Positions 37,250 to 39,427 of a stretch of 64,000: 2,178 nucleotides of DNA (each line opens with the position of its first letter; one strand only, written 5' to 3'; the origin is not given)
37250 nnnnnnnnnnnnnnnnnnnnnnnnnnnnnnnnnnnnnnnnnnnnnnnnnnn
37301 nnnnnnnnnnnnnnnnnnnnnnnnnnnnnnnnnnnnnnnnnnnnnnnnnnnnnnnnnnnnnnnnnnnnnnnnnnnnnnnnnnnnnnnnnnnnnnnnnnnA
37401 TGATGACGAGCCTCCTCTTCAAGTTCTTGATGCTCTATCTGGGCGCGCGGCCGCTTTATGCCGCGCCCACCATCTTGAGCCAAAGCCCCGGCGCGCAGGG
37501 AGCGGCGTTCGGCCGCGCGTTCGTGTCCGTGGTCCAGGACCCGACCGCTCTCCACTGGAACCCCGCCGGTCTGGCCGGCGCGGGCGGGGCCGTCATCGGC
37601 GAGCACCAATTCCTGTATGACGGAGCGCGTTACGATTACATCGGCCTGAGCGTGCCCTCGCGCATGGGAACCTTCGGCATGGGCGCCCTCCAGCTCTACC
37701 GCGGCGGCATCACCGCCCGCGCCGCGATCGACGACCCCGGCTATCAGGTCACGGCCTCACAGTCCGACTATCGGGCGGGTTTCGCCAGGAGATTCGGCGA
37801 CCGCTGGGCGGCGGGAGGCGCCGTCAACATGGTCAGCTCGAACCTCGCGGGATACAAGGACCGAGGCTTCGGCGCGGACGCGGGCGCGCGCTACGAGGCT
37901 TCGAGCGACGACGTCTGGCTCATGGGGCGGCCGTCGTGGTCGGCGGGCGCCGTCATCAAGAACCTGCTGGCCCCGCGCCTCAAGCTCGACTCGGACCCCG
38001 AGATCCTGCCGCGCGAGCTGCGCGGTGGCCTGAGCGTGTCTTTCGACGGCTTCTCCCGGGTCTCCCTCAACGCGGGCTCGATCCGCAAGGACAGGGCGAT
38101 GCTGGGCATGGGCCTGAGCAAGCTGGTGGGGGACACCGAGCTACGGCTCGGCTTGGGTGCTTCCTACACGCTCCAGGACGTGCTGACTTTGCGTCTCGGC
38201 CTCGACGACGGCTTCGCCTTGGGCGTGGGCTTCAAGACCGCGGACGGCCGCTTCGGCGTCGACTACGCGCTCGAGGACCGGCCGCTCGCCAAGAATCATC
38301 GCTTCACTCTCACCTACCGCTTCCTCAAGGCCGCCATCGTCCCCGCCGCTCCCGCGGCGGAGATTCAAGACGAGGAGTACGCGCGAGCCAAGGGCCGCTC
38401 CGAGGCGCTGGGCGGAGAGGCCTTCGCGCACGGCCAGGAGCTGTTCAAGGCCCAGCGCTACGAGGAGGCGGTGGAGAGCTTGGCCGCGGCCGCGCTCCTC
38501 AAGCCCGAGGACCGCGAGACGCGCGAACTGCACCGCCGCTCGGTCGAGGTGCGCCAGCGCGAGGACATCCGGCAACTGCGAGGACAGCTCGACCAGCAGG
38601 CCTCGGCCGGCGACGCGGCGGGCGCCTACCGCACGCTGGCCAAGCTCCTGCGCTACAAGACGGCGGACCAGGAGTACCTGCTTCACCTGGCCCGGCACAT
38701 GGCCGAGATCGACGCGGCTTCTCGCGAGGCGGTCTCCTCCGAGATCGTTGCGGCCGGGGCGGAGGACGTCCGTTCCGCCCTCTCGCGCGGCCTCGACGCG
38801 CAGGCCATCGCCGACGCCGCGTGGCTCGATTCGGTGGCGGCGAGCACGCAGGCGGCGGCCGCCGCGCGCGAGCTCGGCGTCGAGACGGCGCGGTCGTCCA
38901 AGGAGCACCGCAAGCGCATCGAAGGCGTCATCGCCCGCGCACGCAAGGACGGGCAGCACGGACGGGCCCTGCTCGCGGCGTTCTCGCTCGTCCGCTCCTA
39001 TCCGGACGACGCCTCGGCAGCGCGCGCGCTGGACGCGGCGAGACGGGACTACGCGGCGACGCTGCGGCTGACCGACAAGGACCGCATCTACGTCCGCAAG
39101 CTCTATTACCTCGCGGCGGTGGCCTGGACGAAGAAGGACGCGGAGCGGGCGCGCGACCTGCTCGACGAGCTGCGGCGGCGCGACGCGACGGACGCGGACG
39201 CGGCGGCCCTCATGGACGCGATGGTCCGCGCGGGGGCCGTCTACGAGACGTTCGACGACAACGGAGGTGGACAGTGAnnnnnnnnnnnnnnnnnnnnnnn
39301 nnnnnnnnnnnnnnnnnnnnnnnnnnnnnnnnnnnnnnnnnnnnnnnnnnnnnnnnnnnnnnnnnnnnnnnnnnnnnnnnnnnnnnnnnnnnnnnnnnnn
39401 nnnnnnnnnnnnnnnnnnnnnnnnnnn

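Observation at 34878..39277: T9SS-type CTD adhesin and a PorV-like/TPR outer-membrane protein embedded in the T4SS operon by 4-nt overlaps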

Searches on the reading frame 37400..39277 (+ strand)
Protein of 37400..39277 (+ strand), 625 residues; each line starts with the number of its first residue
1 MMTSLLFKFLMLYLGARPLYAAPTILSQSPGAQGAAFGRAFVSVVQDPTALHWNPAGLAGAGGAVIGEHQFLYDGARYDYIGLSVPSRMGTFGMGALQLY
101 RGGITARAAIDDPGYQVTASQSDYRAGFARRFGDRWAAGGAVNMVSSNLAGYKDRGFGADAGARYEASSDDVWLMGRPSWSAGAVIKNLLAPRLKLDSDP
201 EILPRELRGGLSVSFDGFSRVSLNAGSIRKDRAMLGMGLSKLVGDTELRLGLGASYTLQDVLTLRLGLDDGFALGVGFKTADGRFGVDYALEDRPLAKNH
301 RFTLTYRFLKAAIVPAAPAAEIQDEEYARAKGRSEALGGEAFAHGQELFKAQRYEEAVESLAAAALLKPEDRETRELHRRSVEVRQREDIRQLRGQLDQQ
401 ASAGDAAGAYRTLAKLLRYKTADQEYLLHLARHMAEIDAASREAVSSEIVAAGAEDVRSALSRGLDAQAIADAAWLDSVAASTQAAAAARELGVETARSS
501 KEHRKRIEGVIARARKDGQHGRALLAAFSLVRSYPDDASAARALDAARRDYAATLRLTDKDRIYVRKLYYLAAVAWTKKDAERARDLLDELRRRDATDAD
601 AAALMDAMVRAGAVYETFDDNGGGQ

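Call 10: search_protein_families(library=pfam, proteins=[window:37400-39277:+], max_evalue=0.01)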
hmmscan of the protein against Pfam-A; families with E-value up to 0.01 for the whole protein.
window:37400-39277:+ (625 aa): 0 families

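Call 11: search_protein_families(library=ncbifam, proteins=[window:37400-39277:+], max_evalue=0.01)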
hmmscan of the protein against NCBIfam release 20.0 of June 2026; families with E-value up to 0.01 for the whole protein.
window:37400-39277:+ (625 aa): 4 families
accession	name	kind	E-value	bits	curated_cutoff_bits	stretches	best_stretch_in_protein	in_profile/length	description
NF033709.1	PorV_fam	subfamily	4.1e-29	102.2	90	1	24-308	5-326/326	PorV/PorQ family protein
NF033711.1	T9SS_PorQ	equivalog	8.8e-10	38.1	220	1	25-216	28-214/335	type IX secretion system protein PorQ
NF033710.1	T9SS_OM_PorV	equivalog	3.8e-08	32.9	250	0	101-222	111-240/367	type IX secretion system outer membrane channel protein PorV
NF052325.1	PorVQ2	equivalog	1.7e-05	23.9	325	1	31-169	35-188/354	putative type IX sorting system protein PorV2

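Call 17: find_homologous_proteins(query=window:37400-39277:+)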
Query window:37400-39277:+ (625 aa): 40 proteins with E <= 0.001 among 8000 candidates.
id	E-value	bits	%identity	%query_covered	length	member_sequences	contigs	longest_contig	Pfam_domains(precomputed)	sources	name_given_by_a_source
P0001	0.0e+0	1340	100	100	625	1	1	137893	-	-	-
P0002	0.0e+0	1171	86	100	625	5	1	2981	-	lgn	-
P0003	0.0e+0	1165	86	100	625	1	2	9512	-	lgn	-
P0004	0.0e+0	1160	86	100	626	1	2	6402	-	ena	-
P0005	0.0e+0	1144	84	100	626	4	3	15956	-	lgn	-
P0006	0.0e+0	1133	84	100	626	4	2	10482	-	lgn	-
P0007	0.0e+0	1128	83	100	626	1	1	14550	-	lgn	-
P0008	0.0e+0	1125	83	100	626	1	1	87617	-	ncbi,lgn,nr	ncbi:MAG: PorV/PorQ family protein [Elusimicrobia bacterium]|nr:PorV/PorQ family protein [Elusimicro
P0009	0.0e+0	1122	82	100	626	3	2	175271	-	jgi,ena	-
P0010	0.0e+0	1120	83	100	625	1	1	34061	-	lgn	-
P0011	0.0e+0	1119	83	100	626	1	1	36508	-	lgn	-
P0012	0.0e+0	1107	82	100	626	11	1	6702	-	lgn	-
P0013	0.0e+0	1098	81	100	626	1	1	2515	-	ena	-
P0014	0.0e+0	1072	80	100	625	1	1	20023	-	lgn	-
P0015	0.0e+0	1021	76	100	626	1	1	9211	-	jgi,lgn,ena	-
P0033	1.9e-134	467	43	99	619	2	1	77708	-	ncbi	-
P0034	5.6e-134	466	45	93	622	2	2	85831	-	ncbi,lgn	-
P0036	5.7e-127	443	40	96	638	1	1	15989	-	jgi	-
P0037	4.8e-122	426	41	98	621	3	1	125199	-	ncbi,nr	ncbi:MAG: hypothetical protein KGJ45_06115 [Elusimicrobia bacterium]|nr:hypothetical protein [Elusim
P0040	5.7e-13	66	29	53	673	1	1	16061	PF14559.13,PF13414.13,PF00515.35,PF13428.13,PF13181.13,PF07719.24,PF13174.13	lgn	-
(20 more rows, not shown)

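Call 18: find_encoding_contigs(protein=P0037, flank=10000, max_places=2)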
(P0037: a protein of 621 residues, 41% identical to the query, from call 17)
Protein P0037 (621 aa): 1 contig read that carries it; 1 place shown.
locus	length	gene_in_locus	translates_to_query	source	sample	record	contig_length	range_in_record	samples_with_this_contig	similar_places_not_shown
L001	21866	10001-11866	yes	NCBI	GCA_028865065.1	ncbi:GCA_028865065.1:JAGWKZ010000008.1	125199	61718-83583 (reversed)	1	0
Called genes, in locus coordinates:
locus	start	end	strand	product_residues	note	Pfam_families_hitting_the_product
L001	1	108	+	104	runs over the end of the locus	-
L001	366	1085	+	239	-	-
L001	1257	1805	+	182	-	-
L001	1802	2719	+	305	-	PF13406:SLT_2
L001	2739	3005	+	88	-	-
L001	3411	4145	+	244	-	-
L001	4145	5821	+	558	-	PF02534:T4SS-DNA_transf (faint), PF12696:TraG-D_C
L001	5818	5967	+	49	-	-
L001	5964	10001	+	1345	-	PF25788:Ig_Rha78A_N (faint), PF00041:fn3 (weak)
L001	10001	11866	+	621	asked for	-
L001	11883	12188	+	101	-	PF04956:TrbC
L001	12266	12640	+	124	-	PF00436:SSB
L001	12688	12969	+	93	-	-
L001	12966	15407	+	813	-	PF11130:TraC_F_IV, PF01935:DUF87, PF19044:P-loop_TraG, PF12846:AAA_10, PF19044:P-loop_TraG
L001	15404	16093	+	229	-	-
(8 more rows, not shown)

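Call 19: find_encoding_contigs(protein=P0033, flank=10000, max_places=2)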
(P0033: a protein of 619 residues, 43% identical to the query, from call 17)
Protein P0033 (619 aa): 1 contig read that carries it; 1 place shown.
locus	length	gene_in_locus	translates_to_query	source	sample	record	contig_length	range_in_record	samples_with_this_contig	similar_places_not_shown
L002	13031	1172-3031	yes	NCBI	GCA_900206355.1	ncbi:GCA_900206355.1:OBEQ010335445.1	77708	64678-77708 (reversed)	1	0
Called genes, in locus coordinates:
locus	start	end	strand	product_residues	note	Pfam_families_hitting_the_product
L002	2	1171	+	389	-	?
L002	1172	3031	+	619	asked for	-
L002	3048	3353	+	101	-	PF04956:TrbC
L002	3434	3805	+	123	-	PF00436:SSB (weak)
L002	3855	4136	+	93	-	-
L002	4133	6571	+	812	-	PF11130:TraC_F_IV, PF01935:DUF87, PF19044:P-loop_TraG, PF12846:AAA_10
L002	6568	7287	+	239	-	-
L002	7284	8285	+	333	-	PF19590:TrbL_3 (weak)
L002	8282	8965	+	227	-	-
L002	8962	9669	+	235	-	-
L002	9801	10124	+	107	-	-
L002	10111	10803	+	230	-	PF03743:TrbI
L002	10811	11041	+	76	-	-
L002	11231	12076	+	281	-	PF09407:AbiEi_1 (weak)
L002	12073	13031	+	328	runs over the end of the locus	PF08843:AbiEii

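Call 20: find_encoding_contigs(protein=P0040, flank=10000, max_places=2)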
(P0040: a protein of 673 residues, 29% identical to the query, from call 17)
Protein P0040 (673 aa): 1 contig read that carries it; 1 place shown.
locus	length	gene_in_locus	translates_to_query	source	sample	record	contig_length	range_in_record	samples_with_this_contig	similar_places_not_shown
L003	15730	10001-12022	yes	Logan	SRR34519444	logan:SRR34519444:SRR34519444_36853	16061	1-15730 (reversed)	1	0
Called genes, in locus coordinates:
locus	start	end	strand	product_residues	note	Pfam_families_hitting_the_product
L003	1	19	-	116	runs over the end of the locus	?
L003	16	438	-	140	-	-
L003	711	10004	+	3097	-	PF00688:TGFb_propeptide (faint), PF06848:Disaggr_repeat, PF24517:CBM96, PF06848:Disaggr_repeat (weak), PF24517:CBM96, PF02368:Big_2 (faint)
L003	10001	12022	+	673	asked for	PF13428:TPR_14 (faint), PF13414:TPR_11 (faint), PF14559:TPR_19 (faint), PF00515:TPR_1 (faint), PF07719:TPR_2 (faint), PF13174:TPR_6 (faint), PF13181:TPR_8 (faint)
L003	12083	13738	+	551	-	PF17203:sCache_3_2, PF00672:HAMP, PF07228:SpoIIE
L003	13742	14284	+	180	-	PF13581:HATPase_c_2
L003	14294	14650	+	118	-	PF01740:STAS, PF13466:STAS_2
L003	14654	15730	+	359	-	?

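Call 21: find_encoding_contigs(protein=P0036, flank=10000, max_places=2)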
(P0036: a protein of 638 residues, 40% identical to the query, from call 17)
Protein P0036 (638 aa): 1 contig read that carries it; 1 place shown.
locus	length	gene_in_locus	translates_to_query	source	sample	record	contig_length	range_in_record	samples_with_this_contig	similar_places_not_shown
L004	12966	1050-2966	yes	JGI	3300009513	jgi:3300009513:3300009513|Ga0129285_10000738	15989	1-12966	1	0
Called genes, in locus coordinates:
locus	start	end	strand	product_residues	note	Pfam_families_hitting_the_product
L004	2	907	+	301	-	?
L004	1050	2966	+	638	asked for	-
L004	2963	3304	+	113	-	PF04956:TrbC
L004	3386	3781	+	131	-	PF00436:SSB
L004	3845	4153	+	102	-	-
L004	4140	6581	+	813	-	PF11130:TraC_F_IV, PF01935:DUF87, PF19044:P-loop_TraG, PF12846:AAA_10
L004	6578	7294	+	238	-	-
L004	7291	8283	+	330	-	-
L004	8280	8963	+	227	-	-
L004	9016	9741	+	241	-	-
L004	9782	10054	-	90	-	-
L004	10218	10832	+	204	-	PF03743:TrbI, PF12508:Transposon_TraM (faint)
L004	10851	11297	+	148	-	-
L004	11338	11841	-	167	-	-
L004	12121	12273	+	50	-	-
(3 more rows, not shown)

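Call 22: find_encoding_contigs(protein=P0034, flank=10000, max_places=2)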
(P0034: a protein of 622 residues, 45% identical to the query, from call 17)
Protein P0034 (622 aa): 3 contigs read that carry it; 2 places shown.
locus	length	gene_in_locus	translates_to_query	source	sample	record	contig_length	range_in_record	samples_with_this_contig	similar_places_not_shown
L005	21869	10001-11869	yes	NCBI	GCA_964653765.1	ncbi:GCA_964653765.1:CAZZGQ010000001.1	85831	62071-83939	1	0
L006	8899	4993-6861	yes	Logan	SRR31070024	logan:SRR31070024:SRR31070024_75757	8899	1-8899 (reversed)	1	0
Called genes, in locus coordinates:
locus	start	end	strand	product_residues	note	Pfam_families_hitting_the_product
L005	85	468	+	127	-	-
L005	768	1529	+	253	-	-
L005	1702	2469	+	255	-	-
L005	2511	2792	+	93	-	-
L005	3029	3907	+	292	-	-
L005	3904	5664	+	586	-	PF10412:TrwB_AAD_bind (faint), PF02534:T4SS-DNA_transf (weak), PF12696:TraG-D_C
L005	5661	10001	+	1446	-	PF00041:fn3 (faint), PF16656:Pur_ac_phosph_N (faint), PF25788:Ig_Rha78A_N (faint)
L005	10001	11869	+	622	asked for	-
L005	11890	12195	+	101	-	PF04956:TrbC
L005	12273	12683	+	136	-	PF00436:SSB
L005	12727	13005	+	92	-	-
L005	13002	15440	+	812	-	PF11130:TraC_F_IV, PF01935:DUF87, PF19044:P-loop_TraG, PF12846:AAA_10, PF19044:P-loop_TraG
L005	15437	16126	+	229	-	-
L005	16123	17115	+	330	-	-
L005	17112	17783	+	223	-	-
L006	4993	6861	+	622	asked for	-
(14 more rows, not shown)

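Call 40: predict_structure(alignment_id=A1)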
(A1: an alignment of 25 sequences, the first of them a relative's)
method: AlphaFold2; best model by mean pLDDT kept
length: 625 residues; sequences in the alignment: 25
mean_pLDDT: 82.1   pTM: 0.69
mean pLDDT of the five models: 82.1, 79.9, 79.2, 76.1, 66.3
residues with pLDDT >= 90: 244; 70-90: 276; 50-70: 65; < 50: 40
segments of 3 or more residues with pLDDT < 50: 1-28, 198-201, 620-625
pLDDT, mean of each block of 10 residues (from residue 1): 38 29 46 76 69 69 72 71 83 83 62 67 86 87 80 78 86 84 83 52 73 87 84 89 77 87 87 87 82 75 78 57 89 96 97 95 95 94 94 92 88 90 83 74 90 94 94 91 87 96 95 94 95 95 95 89 95 96 95 93 94 74 29
secondary structure, 60 per line:
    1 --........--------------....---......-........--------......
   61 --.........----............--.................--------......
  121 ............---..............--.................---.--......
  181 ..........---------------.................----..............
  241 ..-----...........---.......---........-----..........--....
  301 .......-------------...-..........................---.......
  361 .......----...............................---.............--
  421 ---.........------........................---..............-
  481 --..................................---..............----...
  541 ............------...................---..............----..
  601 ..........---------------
elements in order: H3-10 H25-28 H32-37 H39-46 H55-60 E63-71 E76-87 E90-106 E115-132 E136-149 E152-168 E175-190 E206-222 E227-242 E248-258 E262-268 E272-279 E285-294 E297-307 E321-323 H325-350 H354-367 H372-402 H406-418 H424-432 H439-462 H466-479 H483-516 H520-533 H538-552 H559-577 H581-594 H599-610

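Call 45: fold_search(model_id=the predicted structure, library=pdb)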
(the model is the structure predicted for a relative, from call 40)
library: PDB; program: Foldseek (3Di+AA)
matches with E <= 10: 1204; with E <= 0.001: 10
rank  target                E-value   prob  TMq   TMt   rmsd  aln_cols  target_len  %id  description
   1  8gl6_F                5.3e-10  1.00  0.38  0.61   5.2       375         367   18  The Type 9 Secretion System in vitro assembled, RemA-CTD substrate bound complex (released 2024-01-31)
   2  6h3i_F                3.1e-09  1.00  0.38  0.65   4.8       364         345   19  Structural snapshots of the Type 9 protein translocon (released 2018-11-07)
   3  2r89_A                2.0e-04  1.00  0.26  0.41  10.1       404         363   14  Crystal structure of the long-chain fatty acid transporter FadL mutant delta N3 (released 2008-09-23)
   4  3pgs_A                2.2e-04  1.00  0.22  0.30  13.5       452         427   14  Phe3Gly mutant of EcFadL (released 2011-05-25)
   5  3pgs_B                2.4e-04  1.00  0.23  0.32  13.3       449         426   14  Phe3Gly mutant of EcFadL (released 2011-05-25)
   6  8f5p_B                5.3e-04  0.44  0.09  0.06  38.9       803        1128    9  Structure of Leishmania tarentolae IFT-A (state 2) (released 2022-12-21)
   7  1kt1                  6.1e-04  0.93  0.11  0.16  24.8       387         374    9  Structure of the Large FKBP-like Protein, FKBP51, Involved in Steroid Receptor Complexes (released 2003-02-04)
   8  1prn                  7.0e-04  1.00  0.19  0.36  11.6       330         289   11  REFINED STRUCTURE OF PORIN FROM RHODOPSEUDOMONAS BLASTICA AND COMPARISON WITH THE PORIN FROM RHODOBACTER CAPSULATUS (released 1994-10-15)
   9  8f5o_B                7.7e-04  0.18  0.07  0.05  40.5       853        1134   11  Structure of Leishmania tarentolae IFT-A (state 1) (released 2022-12-21)
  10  2r88_A                9.7e-04  1.00  0.24  0.38  10.2       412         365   13  Crystal structure of the long-chain fatty acid transporter FadL mutant delta S3 kink (released 2008-09-23)
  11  3bry_A                1.0e-03  1.00  0.22  0.33  13.7       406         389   13  Crystal structure of the Ralstonia pickettii toluene transporter TbuX (released 2008-06-10)
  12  3prn                  1.0e-03  1.00  0.20  0.36  11.5       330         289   11  E1M, A104W MUTANT OF RH. BLASTICA PORIN (released 1998-08-12)
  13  2y4t_A                1.0e-03  0.99  0.13  0.16  23.0       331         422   13  Crystal structure of the human co-chaperone P58(IPK) (released 2011-08-10)
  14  1t1l_A                1.1e-03  1.00  0.23  0.32  13.8       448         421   13  Crystal structure of the long-chain fatty acid transporter FadL (released 2004-06-15)
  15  8xua_A                1.2e-03  1.00  0.21  0.48   7.8       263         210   11  Oligogalacturonate-specific porin from Vibrio harveyi (VhGalP) (released 2024-12-25)
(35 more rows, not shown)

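Call 48: find_homologous_proteins(query=A4, max_evalue=0.001)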
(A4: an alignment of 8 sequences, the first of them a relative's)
Query A4 (8 sequences) (673 aa, profile of the alignment): 15 proteins with E <= 0.001 among 8000 candidates.
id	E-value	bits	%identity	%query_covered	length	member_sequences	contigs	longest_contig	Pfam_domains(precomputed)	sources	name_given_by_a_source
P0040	1.6e-164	567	100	100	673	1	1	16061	PF14559.13,PF13414.13,PF00515.35,PF13428.13,PF13181.13,PF07719.24,PF13174.13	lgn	-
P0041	1.8e-148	514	87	97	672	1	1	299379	PF14559.13,PF24575.2,PF13414.13,PF00515.35,PF13428.13,PF13181.13,PF07719.24,PF13174.13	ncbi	ncbi:MAG: PorV/PorQ family protein [bacterium]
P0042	4.3e-128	447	71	100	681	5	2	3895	PF14559.13,PF24575.2,PF13414.13,PF00515.35,PF13432.13,PF13428.13,PF07719.24,PF13174.13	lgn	-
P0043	5.3e-117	410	63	100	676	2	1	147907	PF14559.13,PF24575.2,PF13414.13,PF00515.35,PF13428.13,PF07719.24,PF13174.13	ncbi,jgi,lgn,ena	-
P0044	1.4e-114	402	62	100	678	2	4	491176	PF14559.13,PF24575.2,PF13414.13,PF00515.35,PF13432.13,PF13428.13,PF13181.13,PF07719.24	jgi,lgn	jgi:tetratricopeptide (TPR) repeat protein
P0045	3.2e-114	401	63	100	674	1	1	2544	PF14559.13,PF24575.2,PF23914.2,PF13414.13,PF00515.35,PF13428.13,PF13181.13,PF07719.24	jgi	jgi:tetratricopeptide (TPR) repeat protein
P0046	1.2e-108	383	61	96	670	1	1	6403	PF14559.13,PF24575.2,PF13414.13,PF00515.35,PF13432.13,PF13428.13,PF07719.24,PF13174.13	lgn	-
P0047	3.4e-101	358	58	96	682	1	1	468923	PF14559.13,PF24575.2,PF13414.13,PF00515.35,PF13432.13,PF13428.13,PF13181.13,PF07719.24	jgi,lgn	jgi:tetratricopeptide (TPR) repeat protein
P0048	3.9e-96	341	58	100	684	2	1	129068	PF14559.13,PF13414.13,PF00515.35,PF13432.13,PF13428.13,PF13181.13,PF07719.24,PF13174.13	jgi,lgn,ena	-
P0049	3.1e-55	206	33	94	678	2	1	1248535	PF14559.13,PF13414.13,PF00515.35,PF13428.13,PF07719.24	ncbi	ncbi:MAG: PorV/PorQ family protein [bacterium]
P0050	3.6e-55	206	30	99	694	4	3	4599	PF14559.13,PF07719.24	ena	-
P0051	5.5e-49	186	34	95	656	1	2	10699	PF14559.13,PF13414.13,PF00515.35,PF13432.13,PF13428.13,PF07719.24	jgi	jgi:tetratricopeptide (TPR) repeat protein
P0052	2.1e-48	184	31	94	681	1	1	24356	PF14559.13,PF00515.35,PF13428.13,PF07719.24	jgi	jgi:tetratricopeptide (TPR) repeat protein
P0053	1.2e-44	171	72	55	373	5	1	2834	PF14559.13,PF13414.13,PF00515.35,PF13432.13,PF13428.13,PF13181.13,PF07719.24,PF13174.13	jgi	jgi:tetratricopeptide (TPR) repeat protein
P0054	2.6e-37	147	27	90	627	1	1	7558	PF13414.13,PF00515.35,PF13428.13,PF07719.24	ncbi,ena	-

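Call 49: find_encoding_contigs(protein=P0049, flank=10000, max_places=1)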
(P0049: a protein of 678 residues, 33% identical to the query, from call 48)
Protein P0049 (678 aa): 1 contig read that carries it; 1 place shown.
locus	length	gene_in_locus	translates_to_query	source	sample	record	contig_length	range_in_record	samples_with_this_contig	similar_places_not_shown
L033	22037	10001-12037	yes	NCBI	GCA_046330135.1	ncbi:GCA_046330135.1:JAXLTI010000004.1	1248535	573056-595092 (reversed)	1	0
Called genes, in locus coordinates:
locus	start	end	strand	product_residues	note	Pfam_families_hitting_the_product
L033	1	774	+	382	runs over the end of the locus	PF00285:Citrate_synt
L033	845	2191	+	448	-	PF03477:ATP-cone, PF13191:AAA_16 (faint), PF00485:PRK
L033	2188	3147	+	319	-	PF00107:ADH_zinc_N (weak)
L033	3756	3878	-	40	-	-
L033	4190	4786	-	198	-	-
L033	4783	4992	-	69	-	-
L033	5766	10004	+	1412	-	-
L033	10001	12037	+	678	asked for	PF13428:TPR_14 (faint), PF00515:TPR_1 (faint), PF07719:TPR_2 (faint), PF13414:TPR_11 (faint), PF14559:TPR_19 (faint)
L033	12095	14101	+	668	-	PF17203:sCache_3_2, PF00672:HAMP, PF07228:SpoIIE, PF13581:HATPase_c_2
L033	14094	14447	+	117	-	PF01740:STAS, PF13466:STAS_2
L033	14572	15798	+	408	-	PF00512:HisKA, PF02518:HATPase_c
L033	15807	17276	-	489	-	PF00005:ABC_tran, PF02463:SMC_N (faint), PF13401:AAA_22 (faint), PF13555:AAA_29 (faint), PF13304:AAA_21 (weak), PF00005:ABC_tran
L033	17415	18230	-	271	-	PF12895:ANAPC3 (faint), PF13371:TPR_9 (faint), PF24575:TPR_Slam (faint), PF00515:TPR_1 (faint), PF07719:TPR_2 (faint), PF13414:TPR_11 (weak), PF14559:TPR_19, PF13432:TPR_16 (weak), +5 more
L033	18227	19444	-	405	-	PF01969:Ni_insertion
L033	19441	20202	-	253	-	PF00731:AIRC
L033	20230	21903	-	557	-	-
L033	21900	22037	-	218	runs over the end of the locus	PF02223:Thymidylate_kin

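Call 50: find_encoding_contigs(protein=P0043, flank=10000, max_places=1)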
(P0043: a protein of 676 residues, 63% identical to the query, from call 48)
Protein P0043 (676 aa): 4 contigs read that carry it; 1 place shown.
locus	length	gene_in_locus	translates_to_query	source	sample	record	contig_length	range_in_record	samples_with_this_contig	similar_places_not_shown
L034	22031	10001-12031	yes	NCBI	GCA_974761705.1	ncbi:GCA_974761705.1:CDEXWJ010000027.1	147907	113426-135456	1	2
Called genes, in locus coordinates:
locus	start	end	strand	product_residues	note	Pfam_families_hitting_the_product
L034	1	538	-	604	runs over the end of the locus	PF01336:tRNA_anti-codon, PF00152:tRNA-synt_2, PF02938:GAD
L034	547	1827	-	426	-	PF13393:tRNA-synt_His, PF00587:tRNA-synt_2b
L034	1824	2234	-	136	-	-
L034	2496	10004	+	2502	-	PF06848:Disaggr_repeat, PF24517:CBM96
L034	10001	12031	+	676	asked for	PF13428:TPR_14 (faint), PF07719:TPR_2 (faint), PF14559:TPR_19 (faint), PF00515:TPR_1 (faint), PF13174:TPR_6 (faint), PF13414:TPR_11 (faint), PF24575:TPR_Slam (faint)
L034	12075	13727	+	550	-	PF17203:sCache_3_2 (weak), PF00672:HAMP, PF07228:SpoIIE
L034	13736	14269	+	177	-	PF13581:HATPase_c_2, PF02518:HATPase_c (weak)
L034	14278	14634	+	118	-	PF01740:STAS, PF13466:STAS_2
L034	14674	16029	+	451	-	PF00512:HisKA, PF02518:HATPase_c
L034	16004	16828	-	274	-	PF10099:RskA_C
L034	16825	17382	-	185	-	PF07638:Sigma70_ECF (weak), PF04542:Sigma70_r2, PF08281:Sigma70_r4_2, PF04545:Sigma70_r4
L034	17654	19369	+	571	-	PF14224:DUF4331, PF13860:FlgD_ig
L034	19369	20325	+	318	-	PF10670:DUF4198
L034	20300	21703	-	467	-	-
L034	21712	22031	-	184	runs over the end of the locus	-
